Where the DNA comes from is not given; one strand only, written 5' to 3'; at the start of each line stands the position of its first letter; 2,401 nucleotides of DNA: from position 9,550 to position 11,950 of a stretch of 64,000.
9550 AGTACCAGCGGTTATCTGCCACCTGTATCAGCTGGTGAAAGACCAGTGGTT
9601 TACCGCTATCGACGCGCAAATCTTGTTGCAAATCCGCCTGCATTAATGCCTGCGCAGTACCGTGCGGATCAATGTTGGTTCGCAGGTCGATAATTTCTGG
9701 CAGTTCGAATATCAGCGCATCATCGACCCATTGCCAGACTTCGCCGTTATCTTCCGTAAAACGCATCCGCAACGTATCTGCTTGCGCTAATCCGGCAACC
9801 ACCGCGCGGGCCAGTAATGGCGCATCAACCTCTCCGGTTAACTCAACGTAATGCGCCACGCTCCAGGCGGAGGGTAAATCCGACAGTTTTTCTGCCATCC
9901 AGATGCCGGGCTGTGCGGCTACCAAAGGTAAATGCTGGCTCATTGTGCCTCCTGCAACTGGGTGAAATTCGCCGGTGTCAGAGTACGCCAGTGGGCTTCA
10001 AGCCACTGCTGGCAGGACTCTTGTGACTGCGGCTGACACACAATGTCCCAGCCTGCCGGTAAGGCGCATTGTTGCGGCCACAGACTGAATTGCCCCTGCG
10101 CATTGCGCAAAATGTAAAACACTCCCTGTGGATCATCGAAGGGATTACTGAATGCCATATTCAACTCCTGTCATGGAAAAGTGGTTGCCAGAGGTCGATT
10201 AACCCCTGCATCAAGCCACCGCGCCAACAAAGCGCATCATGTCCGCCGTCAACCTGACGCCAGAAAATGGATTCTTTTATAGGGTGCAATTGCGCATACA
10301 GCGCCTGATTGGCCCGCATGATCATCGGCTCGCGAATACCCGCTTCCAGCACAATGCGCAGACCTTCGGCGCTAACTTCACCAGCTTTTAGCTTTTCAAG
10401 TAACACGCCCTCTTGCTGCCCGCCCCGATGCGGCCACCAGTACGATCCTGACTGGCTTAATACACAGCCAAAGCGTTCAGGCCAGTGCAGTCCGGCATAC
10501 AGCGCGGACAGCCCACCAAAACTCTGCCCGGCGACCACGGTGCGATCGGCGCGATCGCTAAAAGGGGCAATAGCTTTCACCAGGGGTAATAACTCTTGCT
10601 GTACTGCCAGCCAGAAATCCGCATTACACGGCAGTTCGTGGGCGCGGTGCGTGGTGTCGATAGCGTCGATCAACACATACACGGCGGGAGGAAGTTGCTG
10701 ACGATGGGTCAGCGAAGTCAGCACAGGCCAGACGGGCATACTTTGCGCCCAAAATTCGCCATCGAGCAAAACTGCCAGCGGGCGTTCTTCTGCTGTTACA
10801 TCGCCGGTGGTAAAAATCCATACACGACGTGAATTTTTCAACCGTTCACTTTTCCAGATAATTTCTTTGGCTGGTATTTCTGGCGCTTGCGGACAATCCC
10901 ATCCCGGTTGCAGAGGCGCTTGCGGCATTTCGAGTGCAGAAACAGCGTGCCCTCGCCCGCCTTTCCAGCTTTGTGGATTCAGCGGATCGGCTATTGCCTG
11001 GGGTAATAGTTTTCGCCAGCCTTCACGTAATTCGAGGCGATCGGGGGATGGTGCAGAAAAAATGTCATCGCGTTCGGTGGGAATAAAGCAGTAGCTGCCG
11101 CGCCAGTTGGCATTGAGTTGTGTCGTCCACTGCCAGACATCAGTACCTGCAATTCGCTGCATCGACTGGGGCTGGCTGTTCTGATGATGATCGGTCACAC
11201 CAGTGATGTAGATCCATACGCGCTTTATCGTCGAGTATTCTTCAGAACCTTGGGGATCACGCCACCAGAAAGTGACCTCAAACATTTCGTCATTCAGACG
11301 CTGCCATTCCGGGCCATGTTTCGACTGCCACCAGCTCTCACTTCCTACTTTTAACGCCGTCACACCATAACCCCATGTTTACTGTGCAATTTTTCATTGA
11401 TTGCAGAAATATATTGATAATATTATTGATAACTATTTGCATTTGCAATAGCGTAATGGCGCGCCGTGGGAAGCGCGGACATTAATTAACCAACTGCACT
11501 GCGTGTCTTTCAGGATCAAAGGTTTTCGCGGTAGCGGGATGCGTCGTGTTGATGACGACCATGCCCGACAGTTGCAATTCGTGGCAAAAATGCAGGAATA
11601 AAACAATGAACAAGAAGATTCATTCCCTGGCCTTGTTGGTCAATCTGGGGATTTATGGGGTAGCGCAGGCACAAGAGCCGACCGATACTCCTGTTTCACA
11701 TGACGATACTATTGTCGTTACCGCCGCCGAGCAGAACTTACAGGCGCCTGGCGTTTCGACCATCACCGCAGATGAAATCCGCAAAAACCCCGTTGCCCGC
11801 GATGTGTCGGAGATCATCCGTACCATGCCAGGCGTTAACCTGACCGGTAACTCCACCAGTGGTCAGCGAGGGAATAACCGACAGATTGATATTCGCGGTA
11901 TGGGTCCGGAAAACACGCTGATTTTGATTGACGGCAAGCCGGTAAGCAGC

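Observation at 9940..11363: fes-ybdZ-entF are translationally coupled; fes appears to start at a GTG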

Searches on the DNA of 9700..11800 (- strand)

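Call 5: search_dna_similar(query=window:9900-11650:-, collection=ecoli_genomes, mode=near, max_rows=30, rows=spread)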
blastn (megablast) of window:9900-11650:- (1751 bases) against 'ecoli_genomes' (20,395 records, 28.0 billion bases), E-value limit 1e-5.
Records with a match: 5414; places in all: 5423; records where one place covers at least 80% of the query: 5413.
Genomes with a match: 5414 of 5426; with a place that covers at least 80% of the query: 5413. Places per genome that has any: lowest 1, median 1, highest 2. On chromosomes: 5421 places; on plasmids: 2.
Best place of each record, by identity: >=99% 1026; 95-99% 4388.
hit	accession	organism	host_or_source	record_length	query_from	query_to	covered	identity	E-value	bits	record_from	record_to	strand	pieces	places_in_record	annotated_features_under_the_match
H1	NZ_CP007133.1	Escherichia coli O145:H28 str. RM12761 strain RM12761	ice cream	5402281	1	1751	100%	99.9%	0e+0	3223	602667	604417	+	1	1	fes: enterochelin esterase | ybdZ: enterobactin biosynthesis protein YbdZ | fepA: siderophore enterobactin receptor FepA | entF: enterobactin non-ribosomal peptide synthetase EntF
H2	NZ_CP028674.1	Escherichia coli strain 115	cattle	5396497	1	1751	100%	99.7%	0e+0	3206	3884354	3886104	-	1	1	fes: enterochelin esterase | ybdZ: MbtH family protein | fepA: siderophore enterobactin receptor FepA | entF: enterobactin non-ribosomal peptide synthetase EntF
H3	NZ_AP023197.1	Escherichia coli strain TUM18780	Homo sapiens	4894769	1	1751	100%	99.5%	0e+0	3190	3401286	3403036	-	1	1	fes: enterochelin esterase | ybdZ: enterobactin biosynthesis protein YbdZ | fepA: siderophore enterobactin receptor FepA | entF: enterobactin non-ribosomal peptide synthetase EntF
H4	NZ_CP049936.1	Escherichia coli strain JL05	milk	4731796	1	1751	100%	99.0%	0e+0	3140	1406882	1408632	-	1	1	fes: enterochelin esterase | ybdZ: enterobactin biosynthesis protein YbdZ | fepA: siderophore enterobactin receptor FepA | entF: enterobactin non-ribosomal peptide synthetase EntF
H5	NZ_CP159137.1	Escherichia coli strain 158274-3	Homo sapiens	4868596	1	1751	100%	99.0%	0e+0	3140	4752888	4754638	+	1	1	fes: enterochelin esterase | ybdZ: enterobactin biosynthesis protein YbdZ | fepA: siderophore enterobactin receptor FepA | entF: enterobactin non-ribosomal peptide synthetase EntF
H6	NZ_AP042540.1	Escherichia coli strain OkiPb01689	bovine feces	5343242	1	1751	100%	99.0%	0e+0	3140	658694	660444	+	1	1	fes: enterochelin esterase | ybdZ: enterobactin biosynthesis protein YbdZ | fepA: siderophore enterobactin receptor FepA | entF: enterobactin non-ribosomal peptide synthetase EntF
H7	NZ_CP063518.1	Escherichia coli strain EH01-18-02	Homo sapiens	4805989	1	1751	100%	99.0%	0e+0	3134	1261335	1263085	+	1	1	fes: enterochelin esterase | ybdZ: enterobactin biosynthesis protein YbdZ | fepA: siderophore enterobactin receptor FepA | entF: enterobactin non-ribosomal peptide synthetase EntF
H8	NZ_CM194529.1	Escherichia coli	pressure-relief and ventilation ...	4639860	1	1751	100%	99.0%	0e+0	3134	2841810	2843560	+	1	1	fes: enterochelin esterase | ybdZ: enterobactin biosynthesis protein YbdZ | fepA: siderophore enterobactin receptor FepA | entF: enterobactin non-ribosomal peptide synthetase EntF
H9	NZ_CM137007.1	Escherichia coli strain 4FM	Mink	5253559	1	1751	100%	98.9%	0e+0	3123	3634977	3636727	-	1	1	fes: enterochelin esterase | ybdZ: enterobactin biosynthesis protein YbdZ | fepA: siderophore enterobactin receptor FepA | entF: enterobactin non-ribosomal peptide synthetase EntF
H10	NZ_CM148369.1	Escherichia coli strain 29A20CPO013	Homo sapiens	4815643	1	1751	100%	98.8%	0e+0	3118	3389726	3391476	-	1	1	fes: enterochelin esterase | ybdZ: enterobactin biosynthesis protein YbdZ | fepA: siderophore enterobactin receptor FepA | entF: enterobactin non-ribosomal peptide synthetase EntF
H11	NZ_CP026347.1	Escherichia coli strain 7A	not applicable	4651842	1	1751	100%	98.1%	0e+0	3051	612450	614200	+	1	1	fes: enterochelin esterase | ybdZ: enterobactin biosynthesis protein YbdZ | fepA: siderophore enterobactin receptor FepA | entF: enterobactin non-ribosomal peptide synthetase EntF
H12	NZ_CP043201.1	Escherichia coli O16:H48 strain PG20180059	mouse gut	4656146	1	1751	100%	98.1%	0e+0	3051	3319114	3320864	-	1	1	fes: enterochelin esterase | ybdZ: enterobactin biosynthesis protein YbdZ | fepA: siderophore enterobactin receptor FepA | entF: enterobactin non-ribosomal peptide synthetase EntF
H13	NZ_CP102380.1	Escherichia coli strain BM28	laboratory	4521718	1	1751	100%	98.1%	0e+0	3051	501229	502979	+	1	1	fes: enterochelin esterase | ybdZ: enterobactin biosynthesis protein YbdZ | fepA: siderophore enterobactin receptor FepA | entF: enterobactin non-ribosomal peptide synthetase EntF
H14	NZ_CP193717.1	Escherichia coli strain DSM 498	missing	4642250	1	1751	100%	98.1%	0e+0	3051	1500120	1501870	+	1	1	fes: enterochelin esterase | ybdZ: enterobactin biosynthesis protein YbdZ | fepA: siderophore enterobactin receptor FepA | entF: enterobactin non-ribosomal peptide synthetase EntF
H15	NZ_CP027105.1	Escherichia coli strain RM14721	dog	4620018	1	1751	100%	98.1%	0e+0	3046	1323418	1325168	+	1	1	fes: enterochelin esterase | ybdZ: enterobactin biosynthesis protein YbdZ | fepA: siderophore enterobactin receptor FepA | entF: enterobactin non-ribosomal peptide synthetase EntF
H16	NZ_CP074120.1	Escherichia coli strain EC16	ascites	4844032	1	1751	100%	98.1%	0e+0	3046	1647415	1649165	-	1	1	fes: enterochelin esterase | ybdZ: enterobactin biosynthesis protein YbdZ | hypothetical protein | fepA: siderophore enterobactin receptor FepA | entF: enterobactin non-ribosomal peptide synthetase EntF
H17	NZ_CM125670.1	Escherichia coli strain 2022S01-140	Homo sapiens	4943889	1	1751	100%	98.1%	0e+0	3046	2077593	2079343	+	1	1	fes: enterochelin esterase | ybdZ: enterobactin biosynthesis protein YbdZ | hypothetical protein | fepA: siderophore enterobactin receptor FepA | entF: enterobactin non-ribosomal peptide synthetase EntF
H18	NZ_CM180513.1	Escherichia coli strain E54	Homo sapiens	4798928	1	1751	100%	98.1%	0e+0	3046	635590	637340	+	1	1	fes: enterochelin esterase | ybdZ: enterobactin biosynthesis protein YbdZ | fepA: siderophore enterobactin receptor FepA | entF: enterobactin non-ribosomal peptide synthetase EntF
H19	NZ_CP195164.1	Escherichia coli strain G47-1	Homo sapiens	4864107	1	1751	100%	98.0%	0e+0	3040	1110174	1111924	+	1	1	fes: enterochelin esterase | ybdZ: enterobactin biosynthesis protein YbdZ | fepA: siderophore enterobactin receptor FepA | entF: enterobactin non-ribosomal peptide synthetase EntF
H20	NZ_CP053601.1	Escherichia coli BL21 strain BL21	not applicable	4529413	1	1751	100%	97.9%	0e+0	3029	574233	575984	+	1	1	fes: enterochelin esterase | ybdZ: enterobactin biosynthesis protein YbdZ | fepA: siderophore enterobactin receptor FepA | entF: enterobactin non-ribosomal peptide synthetase EntF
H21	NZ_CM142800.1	Escherichia coli strain GPEC859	chicken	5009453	1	1751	100%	97.6%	0e+0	3001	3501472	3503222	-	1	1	fes: enterochelin esterase | ybdZ: enterobactin biosynthesis protein YbdZ | fepA: siderophore enterobactin receptor FepA | entF: enterobactin non-ribosomal peptide synthetase EntF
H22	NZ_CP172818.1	Escherichia coli strain HS-02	Homo sapiens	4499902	1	1751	100%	97.5%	0e+0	2990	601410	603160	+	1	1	fes: enterochelin esterase | ybdZ: enterobactin biosynthesis protein YbdZ | fepA: siderophore enterobactin receptor FepA | entF: enterobactin non-ribosomal peptide synthetase EntF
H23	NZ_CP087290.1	Escherichia coli strain APEC 102026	chicken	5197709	1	1751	100%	97.3%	0e+0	2974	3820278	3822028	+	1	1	fes: enterochelin esterase | ybdZ: enterobactin biosynthesis protein YbdZ | fepA: siderophore enterobactin receptor FepA | entF: enterobactin non-ribosomal peptide synthetase EntF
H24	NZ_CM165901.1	Escherichia coli strain N12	Homo sapiens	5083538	1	1751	100%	97.2%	0e+0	2963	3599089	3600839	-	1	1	fes: enterochelin esterase | ybdZ: enterobactin biosynthesis protein YbdZ | fepA: siderophore enterobactin receptor FepA | entF: enterobactin non-ribosomal peptide synthetase EntF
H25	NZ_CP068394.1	Escherichia coli strain M-17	medicine "BIOFLOR"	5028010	1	1751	100%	97.1%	0e+0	2955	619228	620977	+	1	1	fes: enterochelin esterase | ybdZ: enterobactin biosynthesis protein YbdZ | fepA: siderophore enterobactin receptor FepA | entF: enterobactin non-ribosomal peptide synthetase EntF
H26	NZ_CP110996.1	Escherichia coli strain XYEH3783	Homo sapiens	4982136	1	1751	100%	97.0%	0e+0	2940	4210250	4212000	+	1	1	fes: enterochelin esterase | ybdZ: MbtH family protein | fepA: siderophore enterobactin receptor FepA | entF: enterobactin non-ribosomal peptide synthetase EntF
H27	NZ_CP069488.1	Escherichia coli strain FDAARGOS_1264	Homo sapiens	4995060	1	1751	100%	96.9%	0e+0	2935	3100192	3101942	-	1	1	fes: enterochelin esterase | ybdZ: enterobactin biosynthesis protein YbdZ | fepA: siderophore enterobactin receptor FepA | entF: enterobactin non-ribosomal peptide synthetase EntF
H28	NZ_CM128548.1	Escherichia coli strain MMC-J-0078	Homo sapiens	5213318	1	1751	100%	96.9%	0e+0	2935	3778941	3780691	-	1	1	fes: enterochelin esterase | ybdZ: enterobactin biosynthesis protein YbdZ | fepA: siderophore enterobactin receptor FepA | entF: enterobactin non-ribosomal peptide synthetase EntF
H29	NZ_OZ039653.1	Escherichia coli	-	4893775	1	1751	100%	96.9%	0e+0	2935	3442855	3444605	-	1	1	fes: enterochelin esterase | ybdZ: enterobactin biosynthesis protein YbdZ | fepA: siderophore enterobactin receptor FepA | entF: enterobactin non-ribosomal peptide synthetase EntF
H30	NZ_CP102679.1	Escherichia coli strain XH989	Homo sapiens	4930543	402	1751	77%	98.8%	0e+0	2405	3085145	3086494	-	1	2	fes: enterochelin esterase | ybdZ: enterobactin biosynthesis protein YbdZ | entF: enterobactin non-ribosomal peptide synthetase EntF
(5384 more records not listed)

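Call 6: get_annotated_region(hit=H1, flank=300)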
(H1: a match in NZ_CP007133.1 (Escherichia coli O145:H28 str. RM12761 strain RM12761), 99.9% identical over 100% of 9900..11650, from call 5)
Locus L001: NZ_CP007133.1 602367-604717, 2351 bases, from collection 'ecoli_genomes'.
description: Escherichia coli O145:H28 str. RM12761 chromosome, complete genome
organism: Escherichia coli O145:H28 str. RM12761 strain RM12761 (NCBI taxid 1248903)
replicon: chromosome; assembly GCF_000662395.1
host: -; source: ice cream; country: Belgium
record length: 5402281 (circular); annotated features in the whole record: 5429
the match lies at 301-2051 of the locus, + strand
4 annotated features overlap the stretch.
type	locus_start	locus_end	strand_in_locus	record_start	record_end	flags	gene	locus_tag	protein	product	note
CDS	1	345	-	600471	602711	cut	fepA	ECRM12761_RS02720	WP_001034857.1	siderophore enterobactin receptor FepA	-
CDS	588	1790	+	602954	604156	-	fes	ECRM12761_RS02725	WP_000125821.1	enterochelin esterase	-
CDS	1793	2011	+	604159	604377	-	ybdZ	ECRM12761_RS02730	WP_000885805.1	enterobactin biosynthesis protein YbdZ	-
CDS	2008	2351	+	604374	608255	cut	entF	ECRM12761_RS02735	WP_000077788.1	enterobactin non-ribosomal peptide synthetase EntF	-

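Call 8: get_annotated_region(hit=H16, flank=300)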
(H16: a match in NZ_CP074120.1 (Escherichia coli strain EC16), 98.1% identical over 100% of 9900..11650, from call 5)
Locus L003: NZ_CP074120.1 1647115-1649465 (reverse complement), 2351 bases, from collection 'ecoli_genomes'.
description: Escherichia coli strain EC16 chromosome, complete genome
organism: Escherichia coli strain EC16 (NCBI taxid 562)
replicon: chromosome; assembly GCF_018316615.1
host: -; source: ascites; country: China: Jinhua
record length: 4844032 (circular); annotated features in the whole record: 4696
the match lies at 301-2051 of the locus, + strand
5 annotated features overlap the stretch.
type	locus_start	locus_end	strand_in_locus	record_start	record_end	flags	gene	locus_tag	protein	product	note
CDS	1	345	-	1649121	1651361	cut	fepA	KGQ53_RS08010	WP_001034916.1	siderophore enterobactin receptor FepA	-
CDS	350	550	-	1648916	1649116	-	-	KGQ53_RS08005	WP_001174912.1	hypothetical protein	-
CDS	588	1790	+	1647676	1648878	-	fes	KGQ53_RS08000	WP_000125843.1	enterochelin esterase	-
CDS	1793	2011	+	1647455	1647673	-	ybdZ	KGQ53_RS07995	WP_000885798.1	enterobactin biosynthesis protein YbdZ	-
CDS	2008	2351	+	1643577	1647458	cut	entF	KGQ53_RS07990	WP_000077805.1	enterobactin non-ribosomal peptide synthetase EntF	-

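Call 38: search_dna_similar(query=window:11280-11420:-, collection=ecoli_genomes, mode=near, max_rows=40, rows=spread)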
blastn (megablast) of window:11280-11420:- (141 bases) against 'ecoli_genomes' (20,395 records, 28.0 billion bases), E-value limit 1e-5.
Records with a match: 5414; places in all: 5422; records where one place covers at least 80% of the query: 5414.
Genomes with a match: 5414 of 5426; with a place that covers at least 80% of the query: 5414. Places per genome that has any: lowest 1, median 1, highest 2. On chromosomes: 5420 places; on plasmids: 2.
Best place of each record, by identity: >=99% 4390; 95-99% 1024.
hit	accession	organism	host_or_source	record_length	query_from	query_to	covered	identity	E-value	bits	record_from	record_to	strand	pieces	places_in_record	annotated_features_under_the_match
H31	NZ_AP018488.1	Escherichia coli O157:H7 strain PV15-279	Homo sapiens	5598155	1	141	100%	100.0%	6e-67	261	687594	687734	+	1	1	fes: enterochelin esterase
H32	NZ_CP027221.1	Escherichia coli strain 2015C-3101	Homo sapiens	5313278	1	141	100%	100.0%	6e-67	261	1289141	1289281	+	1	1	fes: enterochelin esterase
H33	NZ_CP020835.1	Escherichia coli strain CFSAN051542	blue cheese in wax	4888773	1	141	100%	100.0%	6e-67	261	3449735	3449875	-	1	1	fes: enterochelin esterase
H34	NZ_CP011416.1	Escherichia coli strain CFSAN029787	Homo sapiens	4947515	1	141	100%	100.0%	6e-67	261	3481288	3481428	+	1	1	fes: enterochelin esterase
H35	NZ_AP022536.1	Escherichia coli strain THO-008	Homo sapiens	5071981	1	141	100%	100.0%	6e-67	261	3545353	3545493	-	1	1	fes: enterochelin esterase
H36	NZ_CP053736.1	Escherichia coli strain CP8-3_Sichuan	pig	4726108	1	141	100%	100.0%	6e-67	261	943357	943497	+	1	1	fes: enterochelin esterase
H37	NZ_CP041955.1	Escherichia coli strain EC2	Homo sapiens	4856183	1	141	100%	100.0%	6e-67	261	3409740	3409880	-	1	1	fes: enterochelin esterase | hypothetical protein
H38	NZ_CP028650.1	Escherichia coli strain 124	cattle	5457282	1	141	100%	100.0%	6e-67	261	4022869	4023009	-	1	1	fes: enterochelin esterase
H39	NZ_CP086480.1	Escherichia coli strain Ec-050-T20-MAC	Homo sapiens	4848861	1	141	100%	100.0%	6e-67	261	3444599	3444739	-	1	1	fes: enterochelin esterase | hypothetical protein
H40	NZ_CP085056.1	Escherichia coli strain P24_WM1_05.20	Homo sapiens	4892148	1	141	100%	100.0%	6e-67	261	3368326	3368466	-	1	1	fes: enterochelin esterase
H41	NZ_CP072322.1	Escherichia coli strain EC-JS426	Homo sapiens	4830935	1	141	100%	100.0%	6e-67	261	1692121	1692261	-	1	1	fes: enterochelin esterase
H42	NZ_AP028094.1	Escherichia coli strain JNE132847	Homo sapiens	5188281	1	141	100%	100.0%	6e-67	261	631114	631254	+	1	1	fes: enterochelin esterase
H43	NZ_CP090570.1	Escherichia coli strain BY63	wastewater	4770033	1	141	100%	100.0%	6e-67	261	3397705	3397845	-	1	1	fes: enterochelin esterase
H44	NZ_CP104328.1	Escherichia coli strain THB42-F2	transconjugant from Escherichia coli ...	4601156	1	141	100%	100.0%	6e-67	261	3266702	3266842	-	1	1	fes: enterochelin esterase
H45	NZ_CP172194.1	Escherichia coli strain GF66.1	chicken meat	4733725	1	141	100%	100.0%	6e-67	261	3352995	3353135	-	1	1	fes: enterochelin esterase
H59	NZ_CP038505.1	Escherichia coli strain 28Eco12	Homo sapiens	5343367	1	141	100%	99.3%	3e-65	255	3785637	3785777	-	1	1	fes: enterochelin esterase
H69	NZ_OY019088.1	Escherichia coli O25b:H4-ST131 strain ST131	Homo sapiens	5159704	1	141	100%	98.6%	1e-63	250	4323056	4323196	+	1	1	fes: enterochelin esterase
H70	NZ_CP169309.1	Escherichia coli strain MFDS1019527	cattle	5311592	1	139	99%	97.1%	4e-59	235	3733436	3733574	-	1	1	fes: enterochelin esterase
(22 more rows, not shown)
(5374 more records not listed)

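Call 39: get_annotated_region(hit=H70, flank=100)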
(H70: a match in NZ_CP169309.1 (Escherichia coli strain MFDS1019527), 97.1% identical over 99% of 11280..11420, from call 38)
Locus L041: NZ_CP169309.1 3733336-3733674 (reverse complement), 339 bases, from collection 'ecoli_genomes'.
description: Escherichia coli strain MFDS1019527 chromosome, complete genome
organism: Escherichia coli strain MFDS1019527 (NCBI taxid 562)
replicon: chromosome; assembly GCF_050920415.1
host: cattle; source: livestock feces; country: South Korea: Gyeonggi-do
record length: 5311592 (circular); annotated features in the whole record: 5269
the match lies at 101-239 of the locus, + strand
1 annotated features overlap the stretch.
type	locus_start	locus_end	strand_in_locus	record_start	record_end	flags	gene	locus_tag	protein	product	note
CDS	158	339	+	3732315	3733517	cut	fes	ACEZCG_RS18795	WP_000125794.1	enterochelin esterase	-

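Call 40: get_annotated_region(hit=H69, flank=100)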
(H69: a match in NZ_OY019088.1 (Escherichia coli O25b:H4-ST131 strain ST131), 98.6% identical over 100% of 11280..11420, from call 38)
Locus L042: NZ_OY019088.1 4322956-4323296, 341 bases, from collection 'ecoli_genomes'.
description: Escherichia coli O25b:H4-ST131 isolate 42 chromosome C, complete sequence
organism: Escherichia coli O25b:H4-ST131 strain ST131 (NCBI taxid 941322)
replicon: chromosome; assembly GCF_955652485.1
host: Homo sapiens; source: Urinary tract; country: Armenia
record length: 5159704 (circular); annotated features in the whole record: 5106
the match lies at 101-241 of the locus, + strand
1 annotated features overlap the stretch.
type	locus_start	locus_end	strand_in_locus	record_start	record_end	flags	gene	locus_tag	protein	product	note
CDS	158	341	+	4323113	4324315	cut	fes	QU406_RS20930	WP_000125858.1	enterochelin esterase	-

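Call 41: get_annotated_region(hit=H59, flank=100)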
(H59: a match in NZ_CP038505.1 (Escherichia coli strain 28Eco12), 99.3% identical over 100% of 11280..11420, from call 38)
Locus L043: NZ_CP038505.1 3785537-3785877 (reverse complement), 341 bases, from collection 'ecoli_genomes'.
description: Escherichia coli strain 28Eco12 chromosome, complete genome
organism: Escherichia coli strain 28Eco12 (NCBI taxid 562)
replicon: chromosome; assembly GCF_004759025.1
host: Homo sapiens; source: urine; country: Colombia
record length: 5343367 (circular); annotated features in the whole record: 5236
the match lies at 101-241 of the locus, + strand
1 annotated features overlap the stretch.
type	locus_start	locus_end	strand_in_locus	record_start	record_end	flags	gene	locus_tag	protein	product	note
CDS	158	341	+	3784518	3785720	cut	fes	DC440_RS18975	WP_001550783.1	enterochelin esterase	-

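Call 42: get_annotated_region(hit=H37, flank=300)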
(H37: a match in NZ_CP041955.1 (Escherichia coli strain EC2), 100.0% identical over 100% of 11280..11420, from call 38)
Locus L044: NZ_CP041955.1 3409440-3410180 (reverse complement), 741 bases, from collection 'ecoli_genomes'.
description: Escherichia coli strain EC2 chromosome, complete genome
organism: Escherichia coli strain EC2 (NCBI taxid 562)
replicon: chromosome; assembly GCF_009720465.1
host: Homo sapiens; source: urine; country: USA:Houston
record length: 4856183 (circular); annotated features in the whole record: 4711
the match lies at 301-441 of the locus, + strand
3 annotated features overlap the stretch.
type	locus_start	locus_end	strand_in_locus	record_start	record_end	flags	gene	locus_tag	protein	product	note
CDS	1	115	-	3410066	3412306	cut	fepA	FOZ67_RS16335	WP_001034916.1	siderophore enterobactin receptor FepA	-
CDS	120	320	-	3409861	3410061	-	-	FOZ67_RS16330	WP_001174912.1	hypothetical protein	-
CDS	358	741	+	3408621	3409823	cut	fes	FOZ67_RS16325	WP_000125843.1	enterochelin esterase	-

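Call 58: search_rna_families(source=window, start=9700, end=11800, threshold=evalue, max_evalue=1)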
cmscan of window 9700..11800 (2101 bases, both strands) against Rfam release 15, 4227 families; matches with E-value up to 1: 0.
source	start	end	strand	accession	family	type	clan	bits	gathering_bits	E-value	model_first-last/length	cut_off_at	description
